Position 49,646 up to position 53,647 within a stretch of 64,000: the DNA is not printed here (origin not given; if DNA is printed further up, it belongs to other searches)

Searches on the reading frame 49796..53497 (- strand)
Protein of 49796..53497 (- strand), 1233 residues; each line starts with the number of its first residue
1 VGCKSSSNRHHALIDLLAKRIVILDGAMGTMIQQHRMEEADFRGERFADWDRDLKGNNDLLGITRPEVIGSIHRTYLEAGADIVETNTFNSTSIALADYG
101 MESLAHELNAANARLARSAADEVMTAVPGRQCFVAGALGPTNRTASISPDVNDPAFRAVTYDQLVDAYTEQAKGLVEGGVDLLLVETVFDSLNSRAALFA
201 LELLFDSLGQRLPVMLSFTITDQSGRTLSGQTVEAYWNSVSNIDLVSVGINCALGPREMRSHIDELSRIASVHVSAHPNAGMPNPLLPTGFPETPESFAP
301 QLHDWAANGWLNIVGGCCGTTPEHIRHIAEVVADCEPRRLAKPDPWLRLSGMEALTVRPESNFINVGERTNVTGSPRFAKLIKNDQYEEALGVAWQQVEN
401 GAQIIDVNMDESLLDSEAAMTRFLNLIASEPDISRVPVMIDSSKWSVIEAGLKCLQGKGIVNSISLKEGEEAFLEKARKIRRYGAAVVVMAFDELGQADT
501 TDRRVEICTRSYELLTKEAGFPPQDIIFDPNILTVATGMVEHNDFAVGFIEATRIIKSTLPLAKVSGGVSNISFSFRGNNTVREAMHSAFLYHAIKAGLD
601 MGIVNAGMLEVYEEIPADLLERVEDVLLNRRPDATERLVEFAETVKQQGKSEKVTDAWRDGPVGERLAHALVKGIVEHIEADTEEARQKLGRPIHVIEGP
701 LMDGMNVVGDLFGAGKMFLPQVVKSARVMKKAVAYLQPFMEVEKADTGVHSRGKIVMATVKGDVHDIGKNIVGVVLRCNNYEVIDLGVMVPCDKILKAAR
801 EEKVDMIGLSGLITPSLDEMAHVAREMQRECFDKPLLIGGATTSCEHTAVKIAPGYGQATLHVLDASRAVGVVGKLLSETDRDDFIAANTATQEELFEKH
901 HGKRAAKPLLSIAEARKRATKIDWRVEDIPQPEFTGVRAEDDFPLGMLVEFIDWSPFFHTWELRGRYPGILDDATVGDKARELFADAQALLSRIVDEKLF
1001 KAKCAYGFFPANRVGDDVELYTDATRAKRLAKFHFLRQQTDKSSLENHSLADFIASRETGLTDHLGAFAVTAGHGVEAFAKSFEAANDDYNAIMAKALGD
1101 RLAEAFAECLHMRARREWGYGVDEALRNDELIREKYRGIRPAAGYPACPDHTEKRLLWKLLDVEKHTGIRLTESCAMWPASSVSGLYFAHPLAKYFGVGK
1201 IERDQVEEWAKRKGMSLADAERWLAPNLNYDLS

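Call 12: search_protein_families(library=pfam, proteins=[window:49796-53497:-], max_evalue=0.001)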
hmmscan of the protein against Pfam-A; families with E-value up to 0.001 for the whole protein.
window:49796-53497:- (1233 aa): 5 families
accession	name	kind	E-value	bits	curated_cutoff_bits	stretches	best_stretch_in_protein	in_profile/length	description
PF02965.22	Met_synt_B12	-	2.9e-121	404.6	25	1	945-1214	2-273/273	Vitamin B12 dependent methionine synthase, activation domain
PF02574.22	S-methyl_trans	-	5.1e-94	315.7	22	1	22-332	1-283/283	Homocysteine S-methyltransferase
PF00809.28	Pterin_bind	-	9.4e-63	212.5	25.5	1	367-605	1-244/244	Pterin binding enzyme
PF02607.22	B12-binding_2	-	9.5e-26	90.2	23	1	665-736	3-73/74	B12 binding domain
PF02310.24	B12-binding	-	3.9e-21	75.5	32.1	1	753-849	1-97/121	B12 binding domain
